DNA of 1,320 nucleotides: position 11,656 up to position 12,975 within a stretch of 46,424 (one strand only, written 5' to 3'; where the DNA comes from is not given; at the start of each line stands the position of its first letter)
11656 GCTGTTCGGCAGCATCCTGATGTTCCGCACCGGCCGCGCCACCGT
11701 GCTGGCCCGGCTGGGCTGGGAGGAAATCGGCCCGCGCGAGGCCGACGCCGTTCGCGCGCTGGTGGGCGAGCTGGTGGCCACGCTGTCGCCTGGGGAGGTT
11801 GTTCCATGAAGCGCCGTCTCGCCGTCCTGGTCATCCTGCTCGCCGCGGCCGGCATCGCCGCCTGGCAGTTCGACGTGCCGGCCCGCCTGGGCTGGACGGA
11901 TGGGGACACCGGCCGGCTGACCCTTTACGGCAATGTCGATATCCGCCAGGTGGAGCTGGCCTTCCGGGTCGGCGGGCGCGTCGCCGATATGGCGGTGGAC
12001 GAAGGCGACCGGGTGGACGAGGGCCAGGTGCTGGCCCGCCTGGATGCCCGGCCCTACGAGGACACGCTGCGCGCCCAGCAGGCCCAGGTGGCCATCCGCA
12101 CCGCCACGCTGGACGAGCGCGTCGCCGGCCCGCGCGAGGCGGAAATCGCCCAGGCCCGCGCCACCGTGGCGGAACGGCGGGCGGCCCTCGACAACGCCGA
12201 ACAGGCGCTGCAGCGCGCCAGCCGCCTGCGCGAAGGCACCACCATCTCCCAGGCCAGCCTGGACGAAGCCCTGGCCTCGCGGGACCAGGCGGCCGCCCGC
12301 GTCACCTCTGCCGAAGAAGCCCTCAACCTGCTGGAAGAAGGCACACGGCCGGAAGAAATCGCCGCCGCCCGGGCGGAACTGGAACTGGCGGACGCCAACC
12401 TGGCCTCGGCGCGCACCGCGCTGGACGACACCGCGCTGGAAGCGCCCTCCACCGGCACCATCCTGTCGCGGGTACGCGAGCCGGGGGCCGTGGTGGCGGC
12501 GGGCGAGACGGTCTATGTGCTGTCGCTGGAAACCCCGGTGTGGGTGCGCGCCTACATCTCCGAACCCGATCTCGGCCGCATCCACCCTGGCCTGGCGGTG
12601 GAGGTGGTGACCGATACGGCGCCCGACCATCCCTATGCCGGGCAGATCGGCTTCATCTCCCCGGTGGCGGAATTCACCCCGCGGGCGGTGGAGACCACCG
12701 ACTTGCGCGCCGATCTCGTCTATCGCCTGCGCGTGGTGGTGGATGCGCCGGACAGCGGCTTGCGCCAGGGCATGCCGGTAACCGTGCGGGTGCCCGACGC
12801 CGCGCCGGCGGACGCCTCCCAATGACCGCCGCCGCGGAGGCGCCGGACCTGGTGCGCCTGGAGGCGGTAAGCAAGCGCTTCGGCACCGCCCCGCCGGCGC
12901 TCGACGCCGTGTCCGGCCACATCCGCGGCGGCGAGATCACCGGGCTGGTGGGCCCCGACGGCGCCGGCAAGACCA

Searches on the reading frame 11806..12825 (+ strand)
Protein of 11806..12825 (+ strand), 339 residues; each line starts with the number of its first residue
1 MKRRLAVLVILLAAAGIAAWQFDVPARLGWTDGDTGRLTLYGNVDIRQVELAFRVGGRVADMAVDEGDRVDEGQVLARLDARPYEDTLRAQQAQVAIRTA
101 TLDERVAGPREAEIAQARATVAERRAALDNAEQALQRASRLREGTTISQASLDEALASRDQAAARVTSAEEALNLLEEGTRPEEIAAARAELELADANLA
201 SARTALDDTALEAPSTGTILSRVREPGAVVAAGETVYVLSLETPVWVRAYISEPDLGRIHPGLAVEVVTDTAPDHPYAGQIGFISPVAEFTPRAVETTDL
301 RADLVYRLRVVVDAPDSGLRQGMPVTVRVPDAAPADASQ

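Call 23: search_protein_families(library=pfam, proteins=[window:11806-12825:+], max_evalue=0.001)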
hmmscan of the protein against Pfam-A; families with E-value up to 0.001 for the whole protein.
window:11806-12825:+ (339 aa): 4 families
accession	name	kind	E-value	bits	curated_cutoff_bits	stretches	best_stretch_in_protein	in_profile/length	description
PF16576.10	HlyD_D23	-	5.5e-19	68.7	30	1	47-323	18-212/214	Barrel-sandwich domain of CusB or HlyD membrane-fusion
PF13437.12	HlyD_3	-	5.9e-16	59.6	22.2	1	211-315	2-96/106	HlyD family secretion protein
PF13533.13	Biotin_lipoyl_2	-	7.7e-06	26.1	29.8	1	49-80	1-32/32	Biotin-lipoyl like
PF00364.28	Biotin_lipoyl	-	0.0007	19.8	22.1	0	49-79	43-73/73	Biotin-requiring enzyme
